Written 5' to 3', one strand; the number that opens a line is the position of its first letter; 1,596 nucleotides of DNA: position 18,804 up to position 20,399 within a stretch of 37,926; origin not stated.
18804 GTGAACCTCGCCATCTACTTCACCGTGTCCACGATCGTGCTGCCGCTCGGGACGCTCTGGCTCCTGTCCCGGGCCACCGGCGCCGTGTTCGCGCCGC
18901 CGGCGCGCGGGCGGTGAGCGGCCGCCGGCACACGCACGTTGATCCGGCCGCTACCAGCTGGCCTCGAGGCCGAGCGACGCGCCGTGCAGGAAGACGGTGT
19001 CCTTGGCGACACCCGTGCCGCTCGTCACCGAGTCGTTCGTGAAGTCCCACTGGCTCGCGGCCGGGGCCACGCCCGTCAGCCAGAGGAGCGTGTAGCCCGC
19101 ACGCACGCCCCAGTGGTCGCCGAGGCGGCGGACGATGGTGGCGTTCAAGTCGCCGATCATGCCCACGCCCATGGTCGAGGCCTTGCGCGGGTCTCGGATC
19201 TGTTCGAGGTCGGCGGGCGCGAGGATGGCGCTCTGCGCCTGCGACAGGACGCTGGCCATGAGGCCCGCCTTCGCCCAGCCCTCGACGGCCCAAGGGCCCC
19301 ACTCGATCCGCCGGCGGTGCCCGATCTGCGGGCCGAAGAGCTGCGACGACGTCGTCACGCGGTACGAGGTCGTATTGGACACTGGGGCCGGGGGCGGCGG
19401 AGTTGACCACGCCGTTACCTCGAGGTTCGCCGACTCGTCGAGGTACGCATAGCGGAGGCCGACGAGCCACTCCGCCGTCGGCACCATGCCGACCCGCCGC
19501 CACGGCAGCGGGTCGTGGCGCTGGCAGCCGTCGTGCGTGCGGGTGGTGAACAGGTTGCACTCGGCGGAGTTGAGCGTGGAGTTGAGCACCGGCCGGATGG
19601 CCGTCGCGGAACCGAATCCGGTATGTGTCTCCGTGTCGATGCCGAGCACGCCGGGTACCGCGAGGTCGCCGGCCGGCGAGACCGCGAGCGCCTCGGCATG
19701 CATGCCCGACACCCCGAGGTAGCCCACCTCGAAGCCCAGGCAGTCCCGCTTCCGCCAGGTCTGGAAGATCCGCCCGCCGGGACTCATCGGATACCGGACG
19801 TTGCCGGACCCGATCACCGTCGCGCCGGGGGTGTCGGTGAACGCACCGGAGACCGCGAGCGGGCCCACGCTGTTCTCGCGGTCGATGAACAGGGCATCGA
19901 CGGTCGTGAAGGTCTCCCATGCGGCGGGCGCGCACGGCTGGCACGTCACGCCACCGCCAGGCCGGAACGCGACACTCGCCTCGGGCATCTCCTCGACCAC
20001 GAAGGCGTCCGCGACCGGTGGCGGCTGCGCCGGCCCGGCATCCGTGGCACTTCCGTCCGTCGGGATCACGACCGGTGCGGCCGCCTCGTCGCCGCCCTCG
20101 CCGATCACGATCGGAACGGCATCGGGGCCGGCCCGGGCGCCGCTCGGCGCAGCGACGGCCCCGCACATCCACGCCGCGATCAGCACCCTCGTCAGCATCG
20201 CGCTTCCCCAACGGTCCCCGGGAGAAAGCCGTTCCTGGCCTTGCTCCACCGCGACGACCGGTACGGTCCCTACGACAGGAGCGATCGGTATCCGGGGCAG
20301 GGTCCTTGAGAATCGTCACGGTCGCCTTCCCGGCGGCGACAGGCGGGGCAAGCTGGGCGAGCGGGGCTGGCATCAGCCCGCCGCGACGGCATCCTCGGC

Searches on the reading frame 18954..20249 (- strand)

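Call 75: search_protein_families(library=pfam, proteins=[window:18954-20249:-], max_evalue=0.001)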
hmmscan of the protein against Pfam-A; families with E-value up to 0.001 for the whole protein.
window:18954-20249:- (432 aa): 1 family
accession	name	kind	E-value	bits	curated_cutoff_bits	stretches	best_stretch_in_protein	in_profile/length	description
PF07585.17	BBP7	-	1.9e-06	27.7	26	1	255-431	147-349/350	Putative beta barrel porin-7 (BBP7)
